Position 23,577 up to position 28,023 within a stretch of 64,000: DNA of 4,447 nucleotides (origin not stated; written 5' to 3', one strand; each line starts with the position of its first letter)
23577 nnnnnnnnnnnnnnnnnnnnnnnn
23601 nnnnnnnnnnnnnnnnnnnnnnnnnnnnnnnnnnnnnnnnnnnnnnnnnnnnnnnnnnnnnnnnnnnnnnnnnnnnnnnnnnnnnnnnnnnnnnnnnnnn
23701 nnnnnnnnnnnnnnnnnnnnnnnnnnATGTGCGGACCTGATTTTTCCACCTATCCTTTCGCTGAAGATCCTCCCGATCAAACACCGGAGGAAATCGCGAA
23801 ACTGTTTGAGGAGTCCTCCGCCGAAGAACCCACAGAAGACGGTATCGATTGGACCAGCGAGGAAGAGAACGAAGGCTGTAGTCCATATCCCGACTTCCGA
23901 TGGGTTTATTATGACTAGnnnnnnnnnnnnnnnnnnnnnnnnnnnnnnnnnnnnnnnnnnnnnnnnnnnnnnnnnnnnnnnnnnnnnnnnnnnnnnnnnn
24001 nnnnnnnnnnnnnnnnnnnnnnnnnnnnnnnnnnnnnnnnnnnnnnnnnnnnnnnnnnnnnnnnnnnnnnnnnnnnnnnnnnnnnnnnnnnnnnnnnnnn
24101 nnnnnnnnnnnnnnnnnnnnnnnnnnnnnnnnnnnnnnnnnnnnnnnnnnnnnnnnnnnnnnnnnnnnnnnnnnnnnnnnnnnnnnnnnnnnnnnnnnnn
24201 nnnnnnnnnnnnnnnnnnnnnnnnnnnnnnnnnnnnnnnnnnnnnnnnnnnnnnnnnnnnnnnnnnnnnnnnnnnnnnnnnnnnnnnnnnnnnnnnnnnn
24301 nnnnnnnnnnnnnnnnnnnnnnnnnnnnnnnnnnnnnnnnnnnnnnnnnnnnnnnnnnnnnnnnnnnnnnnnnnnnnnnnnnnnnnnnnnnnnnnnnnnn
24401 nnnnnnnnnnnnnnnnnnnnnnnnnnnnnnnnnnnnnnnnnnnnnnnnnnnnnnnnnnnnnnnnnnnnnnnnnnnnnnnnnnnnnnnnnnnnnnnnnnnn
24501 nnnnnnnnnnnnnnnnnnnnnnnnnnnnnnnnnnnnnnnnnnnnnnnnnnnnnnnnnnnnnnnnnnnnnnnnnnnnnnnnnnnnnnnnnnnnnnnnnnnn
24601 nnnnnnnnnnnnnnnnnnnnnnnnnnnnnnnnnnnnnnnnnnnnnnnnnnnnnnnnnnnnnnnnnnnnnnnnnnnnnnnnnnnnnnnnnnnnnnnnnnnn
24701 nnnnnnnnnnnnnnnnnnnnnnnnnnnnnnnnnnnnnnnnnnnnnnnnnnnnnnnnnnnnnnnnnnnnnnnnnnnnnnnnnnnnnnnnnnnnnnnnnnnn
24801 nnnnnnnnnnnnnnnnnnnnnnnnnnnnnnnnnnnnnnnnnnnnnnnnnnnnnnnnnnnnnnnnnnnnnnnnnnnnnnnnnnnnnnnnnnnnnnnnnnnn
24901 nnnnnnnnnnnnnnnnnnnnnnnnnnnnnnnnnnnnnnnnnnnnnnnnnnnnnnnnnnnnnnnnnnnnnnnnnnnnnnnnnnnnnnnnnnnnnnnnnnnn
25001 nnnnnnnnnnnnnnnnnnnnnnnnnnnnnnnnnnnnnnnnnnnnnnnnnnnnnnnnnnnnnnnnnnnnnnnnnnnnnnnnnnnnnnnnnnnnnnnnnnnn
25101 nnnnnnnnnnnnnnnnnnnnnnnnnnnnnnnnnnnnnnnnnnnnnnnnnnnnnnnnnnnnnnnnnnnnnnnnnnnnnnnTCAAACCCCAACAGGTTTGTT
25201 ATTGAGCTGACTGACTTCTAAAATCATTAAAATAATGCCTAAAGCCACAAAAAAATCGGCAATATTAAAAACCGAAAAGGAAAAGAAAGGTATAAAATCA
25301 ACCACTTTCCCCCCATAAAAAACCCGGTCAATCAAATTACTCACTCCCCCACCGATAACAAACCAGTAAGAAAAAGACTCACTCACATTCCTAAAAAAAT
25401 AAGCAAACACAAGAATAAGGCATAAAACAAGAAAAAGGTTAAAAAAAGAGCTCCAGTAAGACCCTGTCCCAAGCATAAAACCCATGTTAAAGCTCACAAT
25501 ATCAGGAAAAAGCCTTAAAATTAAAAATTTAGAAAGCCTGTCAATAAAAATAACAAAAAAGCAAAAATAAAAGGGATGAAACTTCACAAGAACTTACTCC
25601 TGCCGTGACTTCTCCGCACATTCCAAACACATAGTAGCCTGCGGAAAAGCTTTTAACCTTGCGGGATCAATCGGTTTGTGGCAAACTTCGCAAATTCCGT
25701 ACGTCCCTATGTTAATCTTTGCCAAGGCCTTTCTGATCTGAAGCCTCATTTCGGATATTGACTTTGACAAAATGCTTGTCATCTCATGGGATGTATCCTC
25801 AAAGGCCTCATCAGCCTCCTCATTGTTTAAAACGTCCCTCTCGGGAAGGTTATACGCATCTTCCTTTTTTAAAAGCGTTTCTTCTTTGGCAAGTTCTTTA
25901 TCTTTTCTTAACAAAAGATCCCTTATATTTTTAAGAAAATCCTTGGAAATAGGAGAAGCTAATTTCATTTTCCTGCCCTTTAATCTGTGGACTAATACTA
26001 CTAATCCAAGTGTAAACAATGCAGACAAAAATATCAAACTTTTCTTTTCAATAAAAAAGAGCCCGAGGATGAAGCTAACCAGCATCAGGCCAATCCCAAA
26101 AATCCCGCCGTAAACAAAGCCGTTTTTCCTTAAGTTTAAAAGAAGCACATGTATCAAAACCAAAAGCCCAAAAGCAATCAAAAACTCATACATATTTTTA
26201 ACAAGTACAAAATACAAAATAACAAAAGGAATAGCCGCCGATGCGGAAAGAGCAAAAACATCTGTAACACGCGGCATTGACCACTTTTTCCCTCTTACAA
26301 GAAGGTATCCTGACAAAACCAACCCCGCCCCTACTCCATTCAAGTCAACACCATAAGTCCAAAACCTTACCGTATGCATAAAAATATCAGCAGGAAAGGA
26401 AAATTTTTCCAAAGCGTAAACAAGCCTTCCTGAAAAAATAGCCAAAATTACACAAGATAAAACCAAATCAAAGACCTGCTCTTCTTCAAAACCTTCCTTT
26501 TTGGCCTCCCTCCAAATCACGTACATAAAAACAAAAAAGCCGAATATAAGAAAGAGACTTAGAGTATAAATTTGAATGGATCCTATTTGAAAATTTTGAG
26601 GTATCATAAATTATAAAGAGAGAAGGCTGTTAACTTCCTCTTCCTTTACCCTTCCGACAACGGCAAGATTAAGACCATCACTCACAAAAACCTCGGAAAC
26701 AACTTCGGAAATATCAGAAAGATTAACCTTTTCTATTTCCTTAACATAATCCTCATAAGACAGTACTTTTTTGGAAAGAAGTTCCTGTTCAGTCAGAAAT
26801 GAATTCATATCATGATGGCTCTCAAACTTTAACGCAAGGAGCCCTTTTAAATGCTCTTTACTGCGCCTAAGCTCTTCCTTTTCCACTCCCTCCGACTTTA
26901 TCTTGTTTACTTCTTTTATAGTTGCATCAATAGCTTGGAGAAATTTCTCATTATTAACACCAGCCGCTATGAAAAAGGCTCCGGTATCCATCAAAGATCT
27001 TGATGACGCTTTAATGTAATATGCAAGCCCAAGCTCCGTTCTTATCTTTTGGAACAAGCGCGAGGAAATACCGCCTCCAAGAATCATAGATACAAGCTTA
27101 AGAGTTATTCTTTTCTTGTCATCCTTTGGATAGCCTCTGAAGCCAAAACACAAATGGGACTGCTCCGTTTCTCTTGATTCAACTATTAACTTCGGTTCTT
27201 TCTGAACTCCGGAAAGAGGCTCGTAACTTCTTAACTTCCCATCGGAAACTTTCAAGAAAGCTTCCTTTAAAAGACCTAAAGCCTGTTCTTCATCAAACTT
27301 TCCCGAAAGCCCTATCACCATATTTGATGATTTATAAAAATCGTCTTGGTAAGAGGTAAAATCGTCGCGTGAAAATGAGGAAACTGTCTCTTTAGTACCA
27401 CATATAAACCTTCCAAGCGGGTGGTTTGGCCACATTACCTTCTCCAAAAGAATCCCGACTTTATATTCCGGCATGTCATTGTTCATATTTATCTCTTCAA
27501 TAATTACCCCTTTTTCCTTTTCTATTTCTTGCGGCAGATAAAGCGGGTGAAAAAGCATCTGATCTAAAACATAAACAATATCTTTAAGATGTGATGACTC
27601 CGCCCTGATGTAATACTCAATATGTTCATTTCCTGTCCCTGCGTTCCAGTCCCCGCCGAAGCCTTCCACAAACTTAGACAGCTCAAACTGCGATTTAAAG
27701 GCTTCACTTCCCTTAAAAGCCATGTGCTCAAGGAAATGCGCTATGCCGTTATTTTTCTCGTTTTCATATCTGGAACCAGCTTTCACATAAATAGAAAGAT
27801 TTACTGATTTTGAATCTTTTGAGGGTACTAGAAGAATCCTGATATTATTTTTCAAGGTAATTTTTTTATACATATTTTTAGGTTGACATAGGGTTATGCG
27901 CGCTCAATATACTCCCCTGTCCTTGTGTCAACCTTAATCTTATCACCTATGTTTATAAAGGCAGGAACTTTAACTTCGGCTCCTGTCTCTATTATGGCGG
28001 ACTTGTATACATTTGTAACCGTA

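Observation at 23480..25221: GC-rich patch encoding two tandem acidic mini-proteins with aromatic C-termini, next to an HxxEH protein and near a canonical M16 peptidase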

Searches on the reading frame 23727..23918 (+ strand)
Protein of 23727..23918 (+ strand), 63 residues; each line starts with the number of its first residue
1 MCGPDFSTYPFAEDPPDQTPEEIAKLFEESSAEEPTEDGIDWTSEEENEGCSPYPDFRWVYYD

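Call 6: search_protein_families(library=pfam, proteins=[window:23728-23918:+], max_evalue=1)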
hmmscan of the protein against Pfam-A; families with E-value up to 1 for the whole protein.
window:23728-23918:+ (63 aa): 0 families

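Call 7: search_protein_families(library=ncbifam, proteins=[window:23728-23918:+], max_evalue=1)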
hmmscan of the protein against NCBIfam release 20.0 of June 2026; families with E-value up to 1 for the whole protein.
window:23728-23918:+ (63 aa): 0 families

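Call 47: search_protein_families(library=pfam, proteins=[window:23727-23918:+], max_evalue=1)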
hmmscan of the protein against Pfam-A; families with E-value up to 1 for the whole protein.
window:23727-23918:+ (63 aa): 0 families

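Call 79: search_protein_families(library=padloc, proteins=[window:23727-23918:+], max_evalue=0.1)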
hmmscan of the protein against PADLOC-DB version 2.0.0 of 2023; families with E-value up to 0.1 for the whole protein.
window:23727-23918:+ (63 aa): 0 families

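Call 80: search_protein_families(library=phrogs, proteins=[window:23727-23918:+], max_evalue=0.1)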
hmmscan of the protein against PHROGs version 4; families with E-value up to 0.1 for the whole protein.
window:23727-23918:+ (63 aa): 0 families

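Call 88: search_protein_families(library=ncbifam, proteins=[window:23727-23918:+], max_evalue=0.1)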
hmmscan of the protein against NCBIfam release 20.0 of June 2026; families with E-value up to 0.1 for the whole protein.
window:23727-23918:+ (63 aa): 0 families

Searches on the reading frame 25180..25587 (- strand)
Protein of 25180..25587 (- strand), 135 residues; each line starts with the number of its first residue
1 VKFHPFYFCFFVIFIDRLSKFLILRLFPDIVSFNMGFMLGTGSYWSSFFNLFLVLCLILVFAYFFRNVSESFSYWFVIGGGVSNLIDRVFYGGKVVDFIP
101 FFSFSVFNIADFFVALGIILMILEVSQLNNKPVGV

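Call 6: search_protein_families(library=pfam, proteins=[window:25180-25587:-], max_evalue=1)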
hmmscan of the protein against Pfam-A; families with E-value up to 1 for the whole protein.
window:25180-25587:- (135 aa): 2 families
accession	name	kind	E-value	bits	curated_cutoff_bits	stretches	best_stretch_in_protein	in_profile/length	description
PF01252.23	Peptidase_A8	-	4.9e-18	66.1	25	1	9-125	2-140/142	Signal peptidase (SPase) II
PF25665.1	His1_capsid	-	0.11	12.9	27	0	40-66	43-68/73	His1 virus capsid protein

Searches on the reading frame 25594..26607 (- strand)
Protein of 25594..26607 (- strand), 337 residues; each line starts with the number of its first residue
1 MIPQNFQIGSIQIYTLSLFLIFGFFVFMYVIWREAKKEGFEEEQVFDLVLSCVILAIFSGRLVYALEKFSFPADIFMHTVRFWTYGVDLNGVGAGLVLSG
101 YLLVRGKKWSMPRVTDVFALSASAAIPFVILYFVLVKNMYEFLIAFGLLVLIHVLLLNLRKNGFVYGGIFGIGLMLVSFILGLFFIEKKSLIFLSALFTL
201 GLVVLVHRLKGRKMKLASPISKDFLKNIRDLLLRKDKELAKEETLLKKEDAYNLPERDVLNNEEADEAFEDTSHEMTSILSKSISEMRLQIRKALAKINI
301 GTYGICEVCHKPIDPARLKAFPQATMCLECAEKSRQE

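Call 6: search_protein_families(library=pfam, proteins=[window:25594-26607:-], max_evalue=1)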
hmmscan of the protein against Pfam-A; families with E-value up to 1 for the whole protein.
window:25594-26607:- (337 aa): 2 families
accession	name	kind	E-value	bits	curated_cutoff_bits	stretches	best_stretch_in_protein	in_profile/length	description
PF01790.23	LGT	-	3.6e-15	56.4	24.9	1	4-124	2-121/240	Prolipoprotein diacylglyceryl transferase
PF01258.23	zf-dskA_traR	-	2.3e-13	50.3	24.9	1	301-334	1-34/36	Prokaryotic dksA/traR C4-type zinc finger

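Call 7: search_protein_families(library=ncbifam, proteins=[window:25594-26607:-], max_evalue=1)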
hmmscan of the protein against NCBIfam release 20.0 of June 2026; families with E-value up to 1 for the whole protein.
window:25594-26607:- (337 aa): 12 families
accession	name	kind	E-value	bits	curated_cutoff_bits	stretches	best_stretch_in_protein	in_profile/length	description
TIGR02890.1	bacill_yteA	subfamily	5.9e-17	62.2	134.4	1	222-335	7-118/159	regulatory protein, yteA family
NF033459.1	DksA_like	equivalog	2.9e-15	56.5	105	1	226-334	4-109/113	RNA polymerase-binding protein DksA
TIGR02420.1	dksA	equivalog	6.1e-11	42.7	115.5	1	225-332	6-109/110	RNA polymerase-binding protein DksA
NF000778.0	PRK00052.3-4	equivalog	3.7e-09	36.6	334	1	4-120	4-119/252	prolipoprotein diacylglyceryl transferase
TIGR00544.1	lgt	equivalog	2.4e-08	33.7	118.9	1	3-121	12-133/280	prolipoprotein diacylglyceryl transferase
TIGR02419.1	C4_traR_proteo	subfamily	3.3e-08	34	59.7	1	291-332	20-61/64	phage/conjugal plasmid C-4 type zinc finger protein, TraR family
NF000784.0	PRK00052.4-5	subfamily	7.3e-08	31.9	409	1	3-118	3-118/298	prolipoprotein diacylglyceryl transferase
NF000779.0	PRK00052.3-5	equivalog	7.5e-07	29.2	405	1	3-121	8-127/257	prolipoprotein diacylglyceryl transferase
NF010268.0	PRK13715.1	equivalog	1.2e-06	28.5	108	1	290-331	22-62/73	conjugal transfer protein TraR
NF008045.0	PRK10778.1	equivalog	0.0003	21.1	289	1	289-331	97-139/151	RNA polymerase-binding protein DksA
NF008243.0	PRK11019.1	equivalog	0.00085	19.7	96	1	284-334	19-67/88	DksA/TraR family C4-type zinc finger protein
NF009611.0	PRK13108.1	equivalog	0.43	9.5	636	1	6-119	16-133/476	prolipoprotein diacylglyceryl transferase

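Call 17: find_related_loci(query=window:25594-26607:-, collection=genome_contigs, flank=10000)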
Query window:25594-26607:- (337 aa) in genome_contigs; peptide patterns used: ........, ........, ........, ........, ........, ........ (x = any residue, [..] = any of these).
110 stretches matched a pattern, but none encodes a relative of the query by tblastn (E <= 1e-3).
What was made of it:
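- Tried and rejected: The scan with the Lgt/DksA fusion found nothing (call 17).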

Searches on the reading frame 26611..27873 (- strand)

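Call 6: search_protein_families(library=pfam, proteins=[window:26611-27873:-], max_evalue=1)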
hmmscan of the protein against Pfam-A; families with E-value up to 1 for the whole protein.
window:26611-27873:- (420 aa): 4 families
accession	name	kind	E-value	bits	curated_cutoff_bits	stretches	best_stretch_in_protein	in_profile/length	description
PF05193.26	Peptidase_M16_C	-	2.7e-43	148.4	23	1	166-340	1-179/181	Peptidase M16 inactive domain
PF00675.25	Peptidase_M16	-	2.2e-34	119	22.3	1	14-160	3-148/149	Insulinase (Peptidase family M16)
PF22456.1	PqqF-like_C_4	-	0.013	16.1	27.5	1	269-342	6-81/100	PQQ synthase PqqF-like, C-terminal lobe domain 4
PF20353.3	DUF6648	-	0.093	13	27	0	27-62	90-125/182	Family of unknown function (DUF6648)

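Call 7: search_protein_families(library=ncbifam, proteins=[window:26611-27873:-], max_evalue=1)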
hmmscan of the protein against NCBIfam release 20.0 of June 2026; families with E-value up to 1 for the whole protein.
window:26611-27873:- (420 aa): 4 families
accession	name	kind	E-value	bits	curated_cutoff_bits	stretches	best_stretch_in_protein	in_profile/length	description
NF047422.1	YfmF_fam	equivalog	3.2e-35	121.8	285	1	86-395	88-401/412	EF-P 5-aminopentanol modification-associated protein YfmF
NF047421.1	YfmH_fam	equivalog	2.1e-32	112.9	250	1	30-402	48-417/425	EF-P 5-aminopentanol modification-associated protein YfmH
TIGR02110.1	PQQ_syn_pqqF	equivalog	5.5e-26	91.5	320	1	3-257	1-258/697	pyrroloquinoline quinone biosynthesis protein PqqF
NF011681.0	PRK15101.1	equivalog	1.2e-25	89.7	765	1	2-214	44-260/961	pitrilysin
